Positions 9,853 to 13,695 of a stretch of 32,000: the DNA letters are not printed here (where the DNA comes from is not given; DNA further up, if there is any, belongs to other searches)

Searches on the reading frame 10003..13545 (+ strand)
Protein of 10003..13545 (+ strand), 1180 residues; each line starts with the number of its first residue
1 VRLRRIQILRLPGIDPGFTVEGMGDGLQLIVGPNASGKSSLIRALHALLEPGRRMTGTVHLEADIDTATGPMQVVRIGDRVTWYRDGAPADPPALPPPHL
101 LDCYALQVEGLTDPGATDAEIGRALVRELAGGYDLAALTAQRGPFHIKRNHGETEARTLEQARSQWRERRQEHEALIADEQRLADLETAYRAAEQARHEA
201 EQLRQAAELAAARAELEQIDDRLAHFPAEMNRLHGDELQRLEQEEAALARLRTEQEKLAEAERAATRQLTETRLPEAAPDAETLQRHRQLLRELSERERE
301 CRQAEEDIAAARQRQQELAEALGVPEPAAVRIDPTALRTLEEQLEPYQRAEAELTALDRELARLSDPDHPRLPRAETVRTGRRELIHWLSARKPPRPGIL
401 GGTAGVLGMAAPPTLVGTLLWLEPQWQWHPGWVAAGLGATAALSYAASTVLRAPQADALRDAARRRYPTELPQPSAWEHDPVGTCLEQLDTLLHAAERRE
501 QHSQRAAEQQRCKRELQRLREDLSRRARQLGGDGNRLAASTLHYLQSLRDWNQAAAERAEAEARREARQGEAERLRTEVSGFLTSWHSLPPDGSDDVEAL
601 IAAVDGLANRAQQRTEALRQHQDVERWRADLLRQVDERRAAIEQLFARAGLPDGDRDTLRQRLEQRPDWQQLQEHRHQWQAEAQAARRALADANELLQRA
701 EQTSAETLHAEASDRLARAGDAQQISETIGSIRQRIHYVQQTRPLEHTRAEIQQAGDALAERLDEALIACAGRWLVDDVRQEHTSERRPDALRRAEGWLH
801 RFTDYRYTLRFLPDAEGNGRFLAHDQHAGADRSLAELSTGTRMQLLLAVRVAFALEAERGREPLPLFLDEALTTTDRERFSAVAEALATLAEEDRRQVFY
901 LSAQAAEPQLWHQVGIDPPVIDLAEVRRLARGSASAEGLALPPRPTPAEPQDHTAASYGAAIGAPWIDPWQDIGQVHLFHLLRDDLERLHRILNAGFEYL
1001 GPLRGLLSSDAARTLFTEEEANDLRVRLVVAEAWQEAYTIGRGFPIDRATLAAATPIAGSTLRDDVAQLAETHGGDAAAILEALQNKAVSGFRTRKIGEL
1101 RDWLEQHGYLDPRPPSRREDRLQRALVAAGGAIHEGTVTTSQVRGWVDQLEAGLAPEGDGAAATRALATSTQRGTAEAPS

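Call 7: search_protein_families(library=pfam, proteins=[window:10003-13545:+], max_evalue=0.01)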
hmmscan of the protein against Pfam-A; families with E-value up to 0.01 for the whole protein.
window:10003-13545:+ (1180 aa): 8 families
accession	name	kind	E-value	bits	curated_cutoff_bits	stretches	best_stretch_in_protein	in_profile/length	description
PF02463.25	SMC_N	-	9e-06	25.7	40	0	24-48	23-48/220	RecF/RecN/SMC N terminal domain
PF13555.12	AAA_29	-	8.6e-05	22.7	27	1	25-53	22-50/61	P-loop containing region of AAA domain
PF13558.12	SbcC_Walker_B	-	0.00011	22.8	27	1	801-888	2-89/90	SbcC/RAD50-like, Walker B motif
PF13175.12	AAA_15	-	0.00015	21.9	32.1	1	26-56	24-54/374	AAA ATPase domain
PF13476.12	AAA_23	-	0.00026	22.1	27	1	24-49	18-43/201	AAA domain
PF13304.12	AAA_21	-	0.00027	21.6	27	1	30-49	4-23/304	AAA domain, putative AbiEii toxin, Type IV TA system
PF00005.33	ABC_tran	-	0.00057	20.9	25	0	29-63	15-47/137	ABC transporter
PF13514.12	AAA_27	-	0.0014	18.7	22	1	16-49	17-50/206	AAA domain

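Call 8: search_protein_families(library=ncbifam, proteins=[window:10003-13545:+], max_evalue=0.01)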
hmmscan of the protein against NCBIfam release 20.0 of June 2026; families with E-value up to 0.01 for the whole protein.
window:10003-13545:+ (1180 aa): 8 families
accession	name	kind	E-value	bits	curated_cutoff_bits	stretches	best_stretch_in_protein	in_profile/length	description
NF045487.1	ASRP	equivalog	1.1e-05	24.3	300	1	25-53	14-42/593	archaea-specific SMC-related protein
NF010068.0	PRK13548.1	equivalog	5.2e-05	22.5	261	0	27-53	33-59/261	heme ABC transporter ATP-binding protein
NF053840.1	MnTportMntADein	equivalog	0.00016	21.3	400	0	27-66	29-65/240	manganese ABC transporter ATP-binding protein MntA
TIGR03771.1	anch_rpt_ABC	equivalog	0.00077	19.2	268.8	0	830-895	107-164/223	anchored repeat-type ABC transporter ATP-binding subunit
NF007082.0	PRK09536.1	equivalog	0.0017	17.5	537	0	30-64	34-65/402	corrinoid ABC transporter ATPase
NF040873.1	AztA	equivalog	0.0032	17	220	0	29-64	22-54/191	zinc ABC transporter ATP-binding protein AztA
TIGR02168.1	SMC_prok_B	equivalog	0.0041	14.9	567.35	0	495-741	694-945/1181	chromosome segregation protein SMC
TIGR02169.1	SMC_prok_A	equivalog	0.0097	13.6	729.4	0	156-320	339-911/1165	chromosome segregation protein SMC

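Call 14: find_homologous_proteins(query=window:10003-13545:+, max_evalue=0.00001)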
Query window:10003-13545:+ (1180 aa): 149 proteins with E <= 0.00001 among 8000 candidates; the best 120 are listed.
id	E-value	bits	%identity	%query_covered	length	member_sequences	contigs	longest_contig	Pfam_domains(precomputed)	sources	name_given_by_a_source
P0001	0.0e+0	2567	100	100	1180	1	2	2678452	PF02463.26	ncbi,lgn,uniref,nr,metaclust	ncbi:hypothetical protein [Halorhodospira halophila]|uniref:Rad50/SbcC-type AAA domain-containing pr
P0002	0.0e+0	2074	83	99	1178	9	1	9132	PF02463.26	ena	-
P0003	0.0e+0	1984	80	97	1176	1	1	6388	-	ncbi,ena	-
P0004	4.7e-292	990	47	98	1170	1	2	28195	-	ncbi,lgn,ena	-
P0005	2.5e-200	686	57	55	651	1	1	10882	-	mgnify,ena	mgnify:CR=1 FL=1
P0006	1.4e-193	664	40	98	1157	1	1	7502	PF13476.13,PF02463.26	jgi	-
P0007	1.4e-187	644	39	99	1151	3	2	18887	PF13175.13,PF13476.13,PF02463.26,PF13304.13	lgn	-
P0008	1.6e-186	641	39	94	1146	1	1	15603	PF13476.13,PF02463.26,PF13304.13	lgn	-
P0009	6.3e-184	632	40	98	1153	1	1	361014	PF13476.13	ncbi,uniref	ncbi:hypothetical protein [Arhodomonas sp. SL1]|uniref:AAA family ATPase n=1 Tax=Arhodomonas sp. SL1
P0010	2.7e-183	630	38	98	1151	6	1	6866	PF13476.13,PF02463.26,PF13304.13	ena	-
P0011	4.5e-183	629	40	99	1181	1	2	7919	PF02463.26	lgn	-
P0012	1.0e-182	628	39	94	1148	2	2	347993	PF02463.26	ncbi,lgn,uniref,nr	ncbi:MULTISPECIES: ATP-binding protein [unclassified Thioalkalivibrio]|uniref:ATP-binding protein n=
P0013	7.7e-179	615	38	94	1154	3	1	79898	PF13514.13,PF13476.13,PF13304.13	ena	-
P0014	8.7e-179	615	39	94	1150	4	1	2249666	PF13476.13,PF02463.26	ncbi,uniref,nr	ncbi:AAA family ATPase [Thioalkalivibrio sp. ALJ1]|uniref:AAA family ATPase n=1 Tax=Thioalkalivibrio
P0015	7.9e-177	609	39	98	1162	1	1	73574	PF02463.26,PF13304.13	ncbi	-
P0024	1.7e-157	545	36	96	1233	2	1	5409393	PF13476.13,PF02463.26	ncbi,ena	-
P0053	1.4e-136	475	35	98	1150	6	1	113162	PF13476.13,PF02463.26,PF13304.13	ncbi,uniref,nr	ncbi:AAA family ATPase [Halorhodospira halochloris]|uniref:AAA family ATPase n=1 Tax=Halorhodospira 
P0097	1.1e-101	360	32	94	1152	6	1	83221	PF13476.13,PF13555.13,PF02463.26,PF13304.13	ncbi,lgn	ncbi:MAG: ATP-binding protein [Wenzhouxiangella sp.]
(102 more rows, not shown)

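Call 17: find_related_loci(query=A1, collection=genome_contigs, flank=6000)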
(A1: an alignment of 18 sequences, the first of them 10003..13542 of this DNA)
Query A1 (1180 aa) in genome_contigs; peptide patterns used: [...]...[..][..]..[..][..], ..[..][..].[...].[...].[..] (x = any residue, [..] = any of these).
600 stretches matched a pattern (row limit reached: there are more); 12 encode a relative of the query (tblastn E <= 1e-3); 12 distinct loci.
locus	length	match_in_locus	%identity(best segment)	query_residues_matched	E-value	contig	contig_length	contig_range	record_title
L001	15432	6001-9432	40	1-1152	8e-176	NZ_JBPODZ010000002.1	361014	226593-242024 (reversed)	Arhodomonas sp. SL1 SL1_contig_2, whole genome shotgun sequence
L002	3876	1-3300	36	47-1154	9e-159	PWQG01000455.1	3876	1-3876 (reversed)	MAG: Gammaproteobacteria bacterium isolate CSSed10_474R1 CS-Sed10-C88326, whole genome shotgun sequence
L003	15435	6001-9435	31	3-1154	5e-104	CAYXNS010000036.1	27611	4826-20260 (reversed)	MAG TPA_asm: uncultured Gammaproteobacteria bacterium isolate SRP308112_co1_437 genome assembly, contig: NODE_2360_lengt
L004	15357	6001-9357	29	3-1114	1e-76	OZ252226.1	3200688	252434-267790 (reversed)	MAG: Candidatus Foliamicus sp. isolate d29f3963-6957-41e9-9ff2-16a1be17ee2c genome assembly, chromosome: 1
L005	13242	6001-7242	41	711-1115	1e-72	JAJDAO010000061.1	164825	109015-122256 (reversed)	MAG: Deltaproteobacteria bacterium isolate OFTM73 OFTM73_60, whole genome shotgun sequence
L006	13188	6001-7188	37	1-397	5e-41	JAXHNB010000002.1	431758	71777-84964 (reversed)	MAG: Trueperaceae bacterium isolate Salar_de_Ascotan_soil_MAG_ASO73 contig_1159_polypolish, whole genome shotgun sequenc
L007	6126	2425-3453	33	12-359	2e-36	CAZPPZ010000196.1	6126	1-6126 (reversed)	MAG TPA_asm: uncultured Myxococcales bacterium isolate binchicken_co275_42 genome assembly, contig: NODE_23213_length_61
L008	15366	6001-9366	23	3-1113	3e-69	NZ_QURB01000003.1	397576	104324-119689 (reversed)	Brumimicrobium aurantiacum strain N62 contig3, whole genome shotgun sequence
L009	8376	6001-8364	29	3-761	2e-22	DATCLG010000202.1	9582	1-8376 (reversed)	MAG TPA_asm: Longimicrobiales bacterium isolate SMAG_U7116 k141_327261, whole genome shotgun sequence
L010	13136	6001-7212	36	729-1114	2e-39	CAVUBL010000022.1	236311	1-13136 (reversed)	MAG: uncultured Acidobacteriota bacterium isolate MFD05684.bin.1.267 genome assembly, contig: contig_99479, whole genome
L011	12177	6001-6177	35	30-90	1e-5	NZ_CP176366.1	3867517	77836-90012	Methanospirillum stamsii strain Pt1 chromosome, complete genome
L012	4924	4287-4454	43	11-69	3e-5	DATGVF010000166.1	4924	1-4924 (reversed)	MAG TPA_asm: bacterium isolate SMAG_U10549 k141_733309, whole genome shotgun sequence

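Call 19: find_encoding_contigs(protein=P0004, flank=6000, max_places=3)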
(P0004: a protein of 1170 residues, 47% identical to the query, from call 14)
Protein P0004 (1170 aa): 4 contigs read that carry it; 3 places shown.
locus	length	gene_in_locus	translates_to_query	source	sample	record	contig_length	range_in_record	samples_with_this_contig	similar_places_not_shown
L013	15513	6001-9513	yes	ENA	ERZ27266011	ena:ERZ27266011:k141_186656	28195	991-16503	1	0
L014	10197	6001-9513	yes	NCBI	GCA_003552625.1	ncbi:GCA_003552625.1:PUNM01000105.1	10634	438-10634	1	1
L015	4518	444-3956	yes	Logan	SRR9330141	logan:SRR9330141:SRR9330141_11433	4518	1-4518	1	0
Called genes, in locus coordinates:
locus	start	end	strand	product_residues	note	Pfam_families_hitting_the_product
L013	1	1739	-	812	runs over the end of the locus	PF00270:DEAD, PF04851:ResIII (weak), PF00271:Helicase_C, PF22982:WHD_HRQ1, PF09369:MZB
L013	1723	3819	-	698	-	PF00580:UvrD-helicase, PF01443:Viral_helicase1 (faint), PF13245:AAA_19, PF13604:AAA_30 (faint), PF13361:UvrD_C, PF13538:UvrD_C_2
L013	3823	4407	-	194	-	PF07273:DUF1439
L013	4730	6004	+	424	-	PF00149:Metallophos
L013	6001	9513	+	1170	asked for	-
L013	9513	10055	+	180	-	PF10263:SprT-like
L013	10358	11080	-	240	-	PF13505:OMP_b-brl (weak)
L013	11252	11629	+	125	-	-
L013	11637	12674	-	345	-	PF02547:Queuosine_synth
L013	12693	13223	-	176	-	PF12796:Ank_2 (weak), PF00023:Ank (faint), PF13606:Ank_3 (faint), PF12796:Ank_2, PF13637:Ank_4 (weak), PF13857:Ank_5, PF13637:Ank_4 (weak), PF12796:Ank_2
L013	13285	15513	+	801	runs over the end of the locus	PF20437:LonC_helical, PF13654:AAA_32, PF20436:LonB_AAA-LID, PF05362:Lon_C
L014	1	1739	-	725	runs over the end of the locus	?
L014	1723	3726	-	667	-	PF00580:UvrD-helicase, PF13245:AAA_19, PF13361:UvrD_C, PF13538:UvrD_C_2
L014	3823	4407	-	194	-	PF07273:DUF1439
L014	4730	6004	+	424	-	PF00149:Metallophos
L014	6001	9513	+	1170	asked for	-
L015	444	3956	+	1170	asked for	-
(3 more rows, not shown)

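Call 20: find_encoding_contigs(protein=P0002, flank=6000, max_places=3)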
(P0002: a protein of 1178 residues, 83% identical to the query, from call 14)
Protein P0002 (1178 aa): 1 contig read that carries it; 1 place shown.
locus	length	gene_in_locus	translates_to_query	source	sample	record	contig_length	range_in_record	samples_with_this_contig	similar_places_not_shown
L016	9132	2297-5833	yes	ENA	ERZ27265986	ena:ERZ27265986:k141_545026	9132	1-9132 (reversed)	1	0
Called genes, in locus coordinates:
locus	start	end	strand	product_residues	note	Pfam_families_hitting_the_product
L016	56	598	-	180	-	PF07273:DUF1439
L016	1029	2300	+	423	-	PF00149:Metallophos, PF12850:Metallophos_2 (faint)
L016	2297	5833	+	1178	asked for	PF02463:SMC_N (faint)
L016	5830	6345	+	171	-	PF10263:SprT-like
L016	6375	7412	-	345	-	PF02547:Queuosine_synth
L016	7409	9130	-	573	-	?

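Call 21: find_encoding_contigs(protein=P0053, flank=6000, max_places=3)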
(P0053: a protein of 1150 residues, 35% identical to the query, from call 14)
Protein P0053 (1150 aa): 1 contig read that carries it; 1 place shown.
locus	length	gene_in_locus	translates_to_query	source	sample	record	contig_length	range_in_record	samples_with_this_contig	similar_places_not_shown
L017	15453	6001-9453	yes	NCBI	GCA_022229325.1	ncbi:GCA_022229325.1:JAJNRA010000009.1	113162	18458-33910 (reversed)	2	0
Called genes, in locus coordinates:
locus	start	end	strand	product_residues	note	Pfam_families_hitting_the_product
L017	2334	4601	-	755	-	PF27207:Y4lR_2nd, PF27203:Y4lR_C, PF03695:UPF0149, PF02810:SEC-C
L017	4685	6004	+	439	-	PF00149:Metallophos, PF12850:Metallophos_2 (weak)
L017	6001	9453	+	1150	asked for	PF02463:SMC_N (faint), PF13304:AAA_21 (faint), PF13476:AAA_23 (weak)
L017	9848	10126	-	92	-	-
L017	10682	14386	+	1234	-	PF00930:DPPIV_N (faint), PF23381:Beta-prop_IFT122_1st (faint), PF26549:Tricorn_N, PF07676:PD40 (weak), PF26550:Tricorn_2nd, PF07676:PD40, PF14684:Tricorn_C1, PF03572:Peptidase_S41, +1 more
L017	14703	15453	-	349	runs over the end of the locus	PF00561:Abhydrolase_1, PF12146:Hydrolase_4, PF12697:Abhydrolase_6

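Call 27: search_protein_families(library=padloc, proteins=[window:10003-13545:+], max_evalue=0.001)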
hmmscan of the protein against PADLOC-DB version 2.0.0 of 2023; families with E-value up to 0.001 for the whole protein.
window:10003-13545:+ (1180 aa): 7 families
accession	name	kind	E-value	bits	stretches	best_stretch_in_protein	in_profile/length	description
PDLC03859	LmuB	-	3.1e-11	41.2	1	486-898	249-579/611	-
PDLC04140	mad8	-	8.3e-06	23.5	0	707-897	100-226/314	mads_8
PDLC02980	AriA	-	4.2e-05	21.7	1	29-48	3-22/304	-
PDLC02979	AriA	-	0.00032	18.6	0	27-52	25-50/373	-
PDLC02335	AbiLi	-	0.00034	17.8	1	29-48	80-99/326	AbiLi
PDLC04135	mad3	-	0.00065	17.3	1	24-49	22-46/374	mads_3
PDLC00091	GajA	-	0.00097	16.1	0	1-52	1-50/627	AAA ATPase domain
